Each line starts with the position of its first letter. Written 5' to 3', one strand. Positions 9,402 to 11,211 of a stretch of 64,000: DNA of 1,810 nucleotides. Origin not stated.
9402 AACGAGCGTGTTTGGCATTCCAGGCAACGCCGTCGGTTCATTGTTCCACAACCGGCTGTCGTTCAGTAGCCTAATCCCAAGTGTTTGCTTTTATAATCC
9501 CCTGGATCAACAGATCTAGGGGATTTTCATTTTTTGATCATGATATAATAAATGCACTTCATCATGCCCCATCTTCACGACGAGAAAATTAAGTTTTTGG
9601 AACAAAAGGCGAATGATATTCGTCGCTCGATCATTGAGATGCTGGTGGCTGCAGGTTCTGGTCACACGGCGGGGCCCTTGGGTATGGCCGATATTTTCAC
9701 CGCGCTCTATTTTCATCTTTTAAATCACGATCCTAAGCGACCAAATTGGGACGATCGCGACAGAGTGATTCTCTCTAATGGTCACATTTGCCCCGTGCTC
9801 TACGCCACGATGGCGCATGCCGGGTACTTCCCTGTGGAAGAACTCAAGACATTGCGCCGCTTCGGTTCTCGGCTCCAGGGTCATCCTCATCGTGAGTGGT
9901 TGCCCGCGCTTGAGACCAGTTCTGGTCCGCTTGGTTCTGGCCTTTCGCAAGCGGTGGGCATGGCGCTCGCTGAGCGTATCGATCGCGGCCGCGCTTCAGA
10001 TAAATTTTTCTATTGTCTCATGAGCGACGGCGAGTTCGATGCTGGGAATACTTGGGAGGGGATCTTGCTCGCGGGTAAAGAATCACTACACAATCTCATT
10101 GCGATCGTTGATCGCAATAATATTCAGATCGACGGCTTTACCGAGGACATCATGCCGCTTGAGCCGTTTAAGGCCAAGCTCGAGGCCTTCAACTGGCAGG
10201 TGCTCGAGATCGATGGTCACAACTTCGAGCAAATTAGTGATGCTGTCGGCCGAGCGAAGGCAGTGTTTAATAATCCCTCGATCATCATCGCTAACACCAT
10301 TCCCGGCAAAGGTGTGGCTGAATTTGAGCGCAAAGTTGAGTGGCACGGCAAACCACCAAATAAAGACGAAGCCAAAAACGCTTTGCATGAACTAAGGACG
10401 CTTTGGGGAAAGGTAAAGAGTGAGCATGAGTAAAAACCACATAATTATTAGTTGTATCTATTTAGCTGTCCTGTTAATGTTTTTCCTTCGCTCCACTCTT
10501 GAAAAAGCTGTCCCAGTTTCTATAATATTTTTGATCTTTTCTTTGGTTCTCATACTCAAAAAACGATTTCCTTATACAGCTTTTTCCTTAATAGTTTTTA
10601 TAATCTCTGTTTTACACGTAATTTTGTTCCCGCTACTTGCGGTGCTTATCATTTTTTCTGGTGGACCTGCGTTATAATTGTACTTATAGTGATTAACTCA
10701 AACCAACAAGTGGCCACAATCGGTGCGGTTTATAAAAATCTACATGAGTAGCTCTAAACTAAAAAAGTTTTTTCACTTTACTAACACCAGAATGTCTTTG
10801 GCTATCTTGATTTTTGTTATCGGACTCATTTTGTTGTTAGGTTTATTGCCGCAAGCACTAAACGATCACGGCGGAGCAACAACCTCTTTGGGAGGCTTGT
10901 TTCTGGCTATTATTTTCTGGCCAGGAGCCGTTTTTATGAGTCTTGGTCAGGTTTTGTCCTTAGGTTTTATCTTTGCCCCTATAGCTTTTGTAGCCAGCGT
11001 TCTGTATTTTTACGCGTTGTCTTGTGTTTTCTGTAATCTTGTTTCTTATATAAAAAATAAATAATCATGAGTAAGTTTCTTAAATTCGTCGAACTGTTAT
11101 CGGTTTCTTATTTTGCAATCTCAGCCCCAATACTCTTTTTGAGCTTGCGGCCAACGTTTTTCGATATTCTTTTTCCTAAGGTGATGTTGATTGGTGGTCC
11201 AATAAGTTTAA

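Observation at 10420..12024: AT-rich cassette of five paralogous three-TM mini-proteins inserted between the two halves of a split transketolase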

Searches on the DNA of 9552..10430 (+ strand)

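Call 29: search_rna_families(sources=[L036, L040, L039, L157], threshold=gathering)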
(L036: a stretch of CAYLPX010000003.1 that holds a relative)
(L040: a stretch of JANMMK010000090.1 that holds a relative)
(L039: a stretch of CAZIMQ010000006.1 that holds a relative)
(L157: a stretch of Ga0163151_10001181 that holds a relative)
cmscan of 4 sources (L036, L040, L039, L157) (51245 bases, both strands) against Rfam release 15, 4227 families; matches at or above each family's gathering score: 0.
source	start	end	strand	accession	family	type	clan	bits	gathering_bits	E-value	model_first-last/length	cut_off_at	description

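Call 83: build_rna_model(alignment_id=A4)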
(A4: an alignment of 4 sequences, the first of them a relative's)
Model R1 built from alignment A4 (4 sequences, 111 columns); structure: RNAalifold consensus.
model positions 105; base pairs 30; branch points 2; effective number of sequences 1.1; information 0.59 bits per position. Calibrated on 0.2 Mb of random sequence (short: E-values are rough).
structure used (alignment columns):
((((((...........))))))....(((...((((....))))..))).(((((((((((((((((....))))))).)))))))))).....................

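Call 85: search_with_rna_model(model_id=R1, sources=[window, L001, L002, L003, L004, L005, L006, L007, L008, L009, L010, L011, L012, L013, L014, L015, L016, L017, L018, L019, L020, L021, L022, L023, L024, L025, L026, L027, L028, L029, L030, L031, L032, L033, L034, L035, L036, L037, L038, L039, L040, L041, L042, L043, L044, L045, L046, L047, L048, L049, L050, L051, L052, L053, L054, L055, L056, L057, L058, L059, L060, L061, L062, L063, L064, L065, L066, L067, L068, L069, L070, L071, L072, L073, L074, L075, L076, L077, L078, L079, L080, L082, L083, L084, L085, L086, L087, L088, L089, L090, L091, L092, L093, L094, L095, L096, L097, L098, L099, L100], max_evalue=0.1)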
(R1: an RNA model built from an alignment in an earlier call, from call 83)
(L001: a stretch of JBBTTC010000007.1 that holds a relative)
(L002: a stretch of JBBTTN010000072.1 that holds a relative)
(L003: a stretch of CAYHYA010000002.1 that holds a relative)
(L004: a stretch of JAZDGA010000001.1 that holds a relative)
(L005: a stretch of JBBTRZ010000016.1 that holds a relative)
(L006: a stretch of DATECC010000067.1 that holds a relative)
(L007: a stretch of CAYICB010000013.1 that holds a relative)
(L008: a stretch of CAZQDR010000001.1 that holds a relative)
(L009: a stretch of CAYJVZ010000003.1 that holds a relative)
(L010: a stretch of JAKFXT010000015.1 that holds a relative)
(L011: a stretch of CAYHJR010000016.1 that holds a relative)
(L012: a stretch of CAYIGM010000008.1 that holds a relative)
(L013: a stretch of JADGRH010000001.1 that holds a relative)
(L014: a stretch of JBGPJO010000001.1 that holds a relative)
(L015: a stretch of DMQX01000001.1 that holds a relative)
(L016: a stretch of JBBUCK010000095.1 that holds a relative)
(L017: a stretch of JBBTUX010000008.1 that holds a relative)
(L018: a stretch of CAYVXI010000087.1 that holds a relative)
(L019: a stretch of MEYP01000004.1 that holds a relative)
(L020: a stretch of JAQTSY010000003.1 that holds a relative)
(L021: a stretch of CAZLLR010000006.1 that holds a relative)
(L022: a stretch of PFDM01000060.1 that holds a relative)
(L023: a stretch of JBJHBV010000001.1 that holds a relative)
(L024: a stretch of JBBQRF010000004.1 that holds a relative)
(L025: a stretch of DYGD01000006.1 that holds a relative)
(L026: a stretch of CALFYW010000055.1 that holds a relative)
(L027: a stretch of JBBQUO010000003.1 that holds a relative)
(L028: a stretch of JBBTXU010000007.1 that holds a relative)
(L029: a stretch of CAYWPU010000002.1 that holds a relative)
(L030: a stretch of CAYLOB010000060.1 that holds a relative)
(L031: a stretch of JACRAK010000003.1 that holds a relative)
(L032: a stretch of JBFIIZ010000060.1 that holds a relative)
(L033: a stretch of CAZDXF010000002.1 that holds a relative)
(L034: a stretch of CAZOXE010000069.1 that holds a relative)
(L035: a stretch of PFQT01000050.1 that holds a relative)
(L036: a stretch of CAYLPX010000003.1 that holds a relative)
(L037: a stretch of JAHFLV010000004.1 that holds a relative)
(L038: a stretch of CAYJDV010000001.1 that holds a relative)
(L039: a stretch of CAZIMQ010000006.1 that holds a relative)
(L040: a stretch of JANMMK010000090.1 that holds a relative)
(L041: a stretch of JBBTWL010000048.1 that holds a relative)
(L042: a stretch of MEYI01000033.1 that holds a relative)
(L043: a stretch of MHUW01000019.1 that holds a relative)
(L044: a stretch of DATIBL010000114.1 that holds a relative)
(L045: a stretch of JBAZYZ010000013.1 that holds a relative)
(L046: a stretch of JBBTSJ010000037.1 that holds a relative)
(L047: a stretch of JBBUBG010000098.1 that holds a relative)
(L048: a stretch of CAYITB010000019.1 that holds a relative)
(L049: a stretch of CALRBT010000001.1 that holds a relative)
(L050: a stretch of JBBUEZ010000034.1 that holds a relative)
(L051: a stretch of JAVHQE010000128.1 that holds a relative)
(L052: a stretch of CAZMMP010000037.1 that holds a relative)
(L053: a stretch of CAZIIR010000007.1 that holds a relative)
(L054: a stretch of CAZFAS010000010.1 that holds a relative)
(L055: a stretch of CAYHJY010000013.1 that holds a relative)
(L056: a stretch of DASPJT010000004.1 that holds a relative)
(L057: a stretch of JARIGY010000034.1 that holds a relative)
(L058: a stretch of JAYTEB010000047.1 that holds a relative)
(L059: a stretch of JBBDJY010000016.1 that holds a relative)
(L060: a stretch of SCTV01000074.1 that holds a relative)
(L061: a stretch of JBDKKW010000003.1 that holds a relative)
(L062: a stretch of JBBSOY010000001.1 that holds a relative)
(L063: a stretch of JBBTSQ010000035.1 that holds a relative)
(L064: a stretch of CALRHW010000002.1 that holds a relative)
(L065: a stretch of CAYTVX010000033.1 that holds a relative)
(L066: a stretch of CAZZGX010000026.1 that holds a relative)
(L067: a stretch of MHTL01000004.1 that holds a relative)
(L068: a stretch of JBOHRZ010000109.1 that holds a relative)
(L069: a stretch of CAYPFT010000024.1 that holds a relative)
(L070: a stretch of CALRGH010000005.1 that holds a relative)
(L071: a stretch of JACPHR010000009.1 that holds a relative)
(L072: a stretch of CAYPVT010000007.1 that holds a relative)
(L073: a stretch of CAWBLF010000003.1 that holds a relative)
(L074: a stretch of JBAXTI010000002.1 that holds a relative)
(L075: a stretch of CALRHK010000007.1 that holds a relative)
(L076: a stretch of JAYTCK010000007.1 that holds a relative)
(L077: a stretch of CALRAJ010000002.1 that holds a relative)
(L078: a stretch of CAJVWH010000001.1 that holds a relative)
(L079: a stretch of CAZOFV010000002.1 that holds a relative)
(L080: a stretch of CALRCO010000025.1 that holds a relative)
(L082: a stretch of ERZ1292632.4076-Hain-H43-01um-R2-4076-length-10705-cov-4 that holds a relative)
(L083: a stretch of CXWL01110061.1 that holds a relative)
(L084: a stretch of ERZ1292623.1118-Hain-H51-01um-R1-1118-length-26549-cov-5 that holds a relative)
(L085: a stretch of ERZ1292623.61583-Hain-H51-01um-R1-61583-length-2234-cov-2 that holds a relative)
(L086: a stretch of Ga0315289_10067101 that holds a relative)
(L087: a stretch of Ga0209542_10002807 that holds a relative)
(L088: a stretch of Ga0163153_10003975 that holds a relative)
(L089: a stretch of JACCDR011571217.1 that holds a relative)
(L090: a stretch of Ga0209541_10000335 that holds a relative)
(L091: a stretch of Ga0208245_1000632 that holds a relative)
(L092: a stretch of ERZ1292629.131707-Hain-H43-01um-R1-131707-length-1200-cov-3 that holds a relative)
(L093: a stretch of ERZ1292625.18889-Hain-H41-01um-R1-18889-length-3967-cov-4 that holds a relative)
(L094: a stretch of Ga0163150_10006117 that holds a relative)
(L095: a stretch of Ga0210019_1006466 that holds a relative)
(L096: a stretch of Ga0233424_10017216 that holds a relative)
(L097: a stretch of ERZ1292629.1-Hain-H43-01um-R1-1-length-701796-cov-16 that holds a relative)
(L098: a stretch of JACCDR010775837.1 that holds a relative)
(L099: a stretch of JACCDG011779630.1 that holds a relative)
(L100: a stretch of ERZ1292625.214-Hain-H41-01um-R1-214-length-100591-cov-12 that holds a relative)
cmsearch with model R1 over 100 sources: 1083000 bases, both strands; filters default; matches with E-value up to 0.1: 9.
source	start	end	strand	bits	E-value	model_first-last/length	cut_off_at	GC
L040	7627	7731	+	120.3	4.3e-32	1-105/105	no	0.5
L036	7277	7381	+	116.9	4.1e-31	1-105/105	no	0.53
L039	8388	8492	+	110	4.3e-29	1-105/105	no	0.58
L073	1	92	-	43.9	8.7e-10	1-90/105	3'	0.55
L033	6875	6972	-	33.3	1e-06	1-105/105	no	0.42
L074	12712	12831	-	29.9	1e-05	1-105/105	no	0.47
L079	12277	12377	+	24.6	0.00037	1-105/105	no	0.34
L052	119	220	+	21.7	0.0025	1-105/105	no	0.57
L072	12532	12621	+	20.4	0.0061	1-105/105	no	0.31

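Call 86: search_with_rna_model(model_id=R1, sources=[L101, L102, L103, L104, L105, L106, L107, L108, L109, L110, L111, L112, L113, L114, L115, L116, L117, L118, L119, L120, L121, L122, L123, L124, L125, L126, L127, L128, L129, L130, L131, L132, L133, L134, L135, L136, L137, L138, L139, L140, L141, L142, L143, L144, L145, L146, L147, L148, L149, L150, L151, L152, L153, L154, L155, L156, L157, L158, L159, L160, L161], max_evalue=0.1)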
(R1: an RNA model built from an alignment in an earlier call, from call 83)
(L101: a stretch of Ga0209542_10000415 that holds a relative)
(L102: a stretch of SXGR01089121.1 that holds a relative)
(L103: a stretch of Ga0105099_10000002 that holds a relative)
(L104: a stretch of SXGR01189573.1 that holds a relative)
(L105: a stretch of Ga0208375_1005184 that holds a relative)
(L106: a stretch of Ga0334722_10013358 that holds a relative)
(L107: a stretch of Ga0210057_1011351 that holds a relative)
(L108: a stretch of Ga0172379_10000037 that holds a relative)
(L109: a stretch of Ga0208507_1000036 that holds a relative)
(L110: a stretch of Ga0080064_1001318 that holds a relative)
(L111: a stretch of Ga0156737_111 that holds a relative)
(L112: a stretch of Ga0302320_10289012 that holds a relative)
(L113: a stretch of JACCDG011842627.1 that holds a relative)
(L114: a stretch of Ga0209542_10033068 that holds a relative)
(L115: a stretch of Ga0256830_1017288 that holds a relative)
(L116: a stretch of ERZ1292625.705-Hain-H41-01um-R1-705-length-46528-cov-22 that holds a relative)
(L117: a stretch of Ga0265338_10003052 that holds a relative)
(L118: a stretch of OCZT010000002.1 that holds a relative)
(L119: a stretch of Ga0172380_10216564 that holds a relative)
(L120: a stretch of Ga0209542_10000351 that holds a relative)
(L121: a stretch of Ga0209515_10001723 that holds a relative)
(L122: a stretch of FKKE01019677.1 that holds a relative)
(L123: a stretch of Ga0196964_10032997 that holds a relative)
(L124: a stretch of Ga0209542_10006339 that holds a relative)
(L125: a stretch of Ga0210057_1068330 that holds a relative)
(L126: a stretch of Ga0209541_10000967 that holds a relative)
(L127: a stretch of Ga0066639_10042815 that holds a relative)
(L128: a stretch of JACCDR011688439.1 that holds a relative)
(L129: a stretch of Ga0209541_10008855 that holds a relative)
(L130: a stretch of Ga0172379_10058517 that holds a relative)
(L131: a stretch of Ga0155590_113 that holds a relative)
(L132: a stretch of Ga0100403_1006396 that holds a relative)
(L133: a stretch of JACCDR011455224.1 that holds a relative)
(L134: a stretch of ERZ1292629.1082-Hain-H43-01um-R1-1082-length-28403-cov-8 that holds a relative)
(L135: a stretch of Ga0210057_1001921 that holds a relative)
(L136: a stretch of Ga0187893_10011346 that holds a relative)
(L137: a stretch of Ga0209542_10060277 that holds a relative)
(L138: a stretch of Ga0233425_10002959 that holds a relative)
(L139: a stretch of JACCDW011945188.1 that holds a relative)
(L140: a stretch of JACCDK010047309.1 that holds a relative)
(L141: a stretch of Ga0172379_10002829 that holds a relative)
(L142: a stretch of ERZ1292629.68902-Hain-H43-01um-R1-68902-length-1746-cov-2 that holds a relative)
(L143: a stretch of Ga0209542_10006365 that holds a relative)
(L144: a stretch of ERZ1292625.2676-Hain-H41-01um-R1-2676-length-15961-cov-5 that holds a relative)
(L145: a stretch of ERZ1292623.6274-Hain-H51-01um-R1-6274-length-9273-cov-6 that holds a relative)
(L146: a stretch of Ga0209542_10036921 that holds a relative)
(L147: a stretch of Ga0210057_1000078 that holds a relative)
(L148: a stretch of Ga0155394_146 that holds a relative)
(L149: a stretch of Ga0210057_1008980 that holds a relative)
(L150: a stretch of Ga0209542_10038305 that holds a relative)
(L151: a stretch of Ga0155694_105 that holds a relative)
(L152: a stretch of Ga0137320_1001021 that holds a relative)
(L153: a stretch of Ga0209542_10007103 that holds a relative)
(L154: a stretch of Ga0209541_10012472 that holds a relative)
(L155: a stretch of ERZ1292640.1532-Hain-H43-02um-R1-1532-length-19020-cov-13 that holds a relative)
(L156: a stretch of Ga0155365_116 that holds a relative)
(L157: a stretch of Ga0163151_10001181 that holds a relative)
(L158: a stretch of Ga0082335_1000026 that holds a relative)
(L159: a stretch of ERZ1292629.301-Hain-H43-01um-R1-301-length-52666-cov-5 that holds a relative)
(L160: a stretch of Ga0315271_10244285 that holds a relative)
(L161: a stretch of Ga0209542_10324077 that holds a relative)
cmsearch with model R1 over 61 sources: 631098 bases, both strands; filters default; matches with E-value up to 0.1: 10.
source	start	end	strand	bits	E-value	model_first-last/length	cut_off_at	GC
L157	8060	8164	+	111.1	1.2e-29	1-105/105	no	0.58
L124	2486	2576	-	79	2.9e-20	1-91/105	no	0.57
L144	14683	14783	-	30.6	3.8e-06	1-105/105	no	0.49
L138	7138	7225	-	29.3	9.1e-06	1-105/105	no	0.62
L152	663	747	-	28.1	2.1e-05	1-105/105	no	0.44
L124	2459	2485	-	24.5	0.00023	24-50/105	no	0.78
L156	9001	9086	-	23.1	0.00057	1-105/105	no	0.34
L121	13390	13488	-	21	0.0024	1-105/105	no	0.38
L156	15700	15806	-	16.7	0.042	1-105/105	no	0.43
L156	10202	10308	-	16.7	0.042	1-105/105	no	0.43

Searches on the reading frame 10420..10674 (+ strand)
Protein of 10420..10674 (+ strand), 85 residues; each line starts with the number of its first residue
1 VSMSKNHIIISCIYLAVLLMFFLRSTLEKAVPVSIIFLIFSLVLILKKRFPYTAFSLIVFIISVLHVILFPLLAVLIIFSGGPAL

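Call 5: search_protein_families(library=pfam, max_evalue=1, proteins=[window:10420-10674:+])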
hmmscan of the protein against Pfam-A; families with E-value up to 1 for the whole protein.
window:10420-10674:+ (85 aa): 0 families

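Call 33: search_protein_families(library=phrogs, max_evalue=0.1, proteins=[window:10426-10674:+])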
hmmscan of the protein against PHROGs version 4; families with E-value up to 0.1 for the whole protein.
window:10426-10674:+ (83 aa): 0 families

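Call 34: search_protein_families(library=padloc, max_evalue=0.1, proteins=[window:10426-10674:+])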
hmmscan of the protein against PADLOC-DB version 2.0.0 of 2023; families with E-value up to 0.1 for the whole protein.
window:10426-10674:+ (83 aa): 0 families

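Call 35: search_protein_families(library=ncbifam, max_evalue=0.1, proteins=[window:10426-10674:+])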
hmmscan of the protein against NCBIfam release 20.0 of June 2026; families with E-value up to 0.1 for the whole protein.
window:10426-10674:+ (83 aa): 1 family
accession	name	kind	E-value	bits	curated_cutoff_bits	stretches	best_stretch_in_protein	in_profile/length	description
NF012031.0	PRK15487.1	equivalog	0.088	11.9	277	1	2-66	183-246/404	O-antigen ligase RfaL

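Call 36: list_cluster_members(proteins=[window:10426-10674:+, window:10420-10674:+, window:10744-11061:+, window:10723-11061:+, window:10792-11061:+, window:11067-11351:+, window:11407-11694:+, window:11751-12020:+])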
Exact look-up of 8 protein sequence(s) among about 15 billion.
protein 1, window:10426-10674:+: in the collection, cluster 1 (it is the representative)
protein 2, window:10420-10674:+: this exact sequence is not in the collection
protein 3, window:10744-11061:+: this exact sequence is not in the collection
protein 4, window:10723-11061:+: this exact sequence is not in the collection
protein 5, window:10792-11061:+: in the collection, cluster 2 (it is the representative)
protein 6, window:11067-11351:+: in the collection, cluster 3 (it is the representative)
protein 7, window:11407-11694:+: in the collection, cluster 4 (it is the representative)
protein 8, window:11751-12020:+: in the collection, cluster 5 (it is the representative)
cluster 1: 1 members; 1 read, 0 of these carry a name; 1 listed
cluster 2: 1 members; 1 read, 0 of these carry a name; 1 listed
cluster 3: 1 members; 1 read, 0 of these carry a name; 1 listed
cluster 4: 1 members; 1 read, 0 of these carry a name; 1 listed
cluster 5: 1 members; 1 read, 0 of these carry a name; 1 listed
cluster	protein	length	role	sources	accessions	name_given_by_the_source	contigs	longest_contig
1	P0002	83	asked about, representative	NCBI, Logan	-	-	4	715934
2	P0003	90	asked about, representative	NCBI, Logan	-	-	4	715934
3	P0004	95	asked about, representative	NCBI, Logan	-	-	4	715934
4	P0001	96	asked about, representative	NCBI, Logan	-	-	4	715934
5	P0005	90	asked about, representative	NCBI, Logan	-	-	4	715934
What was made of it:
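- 10426..10677 (+): m1, 83 aa (85 aa from the GTG at 10420). About 3 hydrophobic segments with a basic loop KKRFPY. Its start overlaps the tktN stop by 8 nt. Called as a gene in NCBI and Logan assemblies; a singleton cluster (call 36).
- On De novo (orphan) genes: Singleton clusters (call 36).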

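Call 51: search_solved_structures(query=window:10426-10674:+, max_evalue=1)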
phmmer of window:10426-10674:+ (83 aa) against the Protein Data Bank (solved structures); distinct sequences matched with E-value up to 1: 0.
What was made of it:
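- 10426..10677 (+): No family hits (calls 5, 33-35, 51).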

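Call 67: find_related_loci(query=window:10426-10674:+, collection=viral_contigs, flank=3000)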
Query window:10426-10674:+ (83 aa) in viral_contigs; peptide patterns used: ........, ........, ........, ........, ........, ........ (x = any residue, [..] = any of these).
362 stretches matched a pattern, but none encodes a relative of the query by tblastn (E <= 1e-3).

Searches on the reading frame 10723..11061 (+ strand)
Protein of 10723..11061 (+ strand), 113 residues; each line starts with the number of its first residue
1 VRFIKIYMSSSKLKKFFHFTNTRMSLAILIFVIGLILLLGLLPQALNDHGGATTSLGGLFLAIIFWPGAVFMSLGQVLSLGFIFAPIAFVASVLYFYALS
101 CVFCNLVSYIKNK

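Call 5: search_protein_families(library=pfam, max_evalue=1, proteins=[window:10723-11061:+])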
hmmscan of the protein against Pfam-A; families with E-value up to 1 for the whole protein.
window:10723-11061:+ (113 aa): 1 family
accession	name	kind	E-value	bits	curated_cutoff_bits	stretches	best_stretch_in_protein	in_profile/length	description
PF16015.10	Promethin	-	0.26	11.5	27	1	9-102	12-105/106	Promethin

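Call 33: search_protein_families(library=phrogs, max_evalue=0.1, proteins=[window:10744-11061:+])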
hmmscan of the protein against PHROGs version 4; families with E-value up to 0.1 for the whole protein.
window:10744-11061:+ (106 aa): 0 families

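Call 34: search_protein_families(library=padloc, max_evalue=0.1, proteins=[window:10744-11061:+])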
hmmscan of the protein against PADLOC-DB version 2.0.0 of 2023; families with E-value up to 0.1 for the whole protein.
window:10744-11061:+ (106 aa): 0 families

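Call 35: search_protein_families(library=ncbifam, max_evalue=0.1, proteins=[window:10744-11061:+])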
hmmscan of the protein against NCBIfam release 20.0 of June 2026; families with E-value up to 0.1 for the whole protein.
window:10744-11061:+ (106 aa): 1 family
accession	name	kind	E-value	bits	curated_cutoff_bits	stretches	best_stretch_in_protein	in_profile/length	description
NF011351.0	PRK14769.1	subfamily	0.056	13.7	216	1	31-92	19-79/156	lipoprotein signal peptidase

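Call 38: find_homologous_proteins(query=window:10744-11061:+, max_evalue=0.01)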
Query window:10744-11061:+ (106 aa): 1 proteins with E <= 0.01 among 59 candidates.
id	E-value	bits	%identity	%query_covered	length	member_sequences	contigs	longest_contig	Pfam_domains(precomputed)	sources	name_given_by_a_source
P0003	1.6e-47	178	100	85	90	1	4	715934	-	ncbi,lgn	-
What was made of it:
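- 10744..11064 (+): m2, 106 aa (gene callers used the ATG at 10792, giving 90 aa). Three long helices; no basic loop between TM2 and TM3; basic C-terminus. Only a self hit among 5.8e9 proteins (call 38).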

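Call 52: search_solved_structures(query=window:10744-11061:+, max_evalue=1)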
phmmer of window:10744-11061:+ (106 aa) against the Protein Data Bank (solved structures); distinct sequences matched with E-value up to 1: 0.

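Call 68: find_related_loci(query=window:10744-11061:+, collection=viral_contigs, flank=3000)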
Query window:10744-11061:+ (106 aa) in viral_contigs; peptide patterns used: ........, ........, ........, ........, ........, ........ (x = any residue, [..] = any of these).
26 stretches matched a pattern, but none encodes a relative of the query by tblastn (E <= 1e-3).

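Call 75: predict_structure(protein=window:10744-11061:+)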
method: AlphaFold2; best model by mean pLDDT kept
length: 106 residues; sequences in the alignment: 1
mean_pLDDT: 71.2   pTM: 0.38
mean pLDDT of the five models: 71.2, 71.0, 67.5, 66.3, 64.2
residues with pLDDT >= 90: 0; 70-90: 57; 50-70: 48; < 50: 1
segments of 3 or more residues with pLDDT < 50: none
pLDDT, mean of each block of 10 residues (from residue 1): 63 72 75 68 66 68 67 70 77 81 82
secondary structure, 60 per line:
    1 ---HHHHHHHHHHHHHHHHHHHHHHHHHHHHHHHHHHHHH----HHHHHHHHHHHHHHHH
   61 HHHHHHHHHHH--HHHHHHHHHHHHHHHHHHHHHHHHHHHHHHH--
elements in order: H4-40 H45-71 H74-104
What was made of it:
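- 10744..11064 (+): AF2: H4-40, H45-71, H74-104, pLDDT 71 (call 75).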
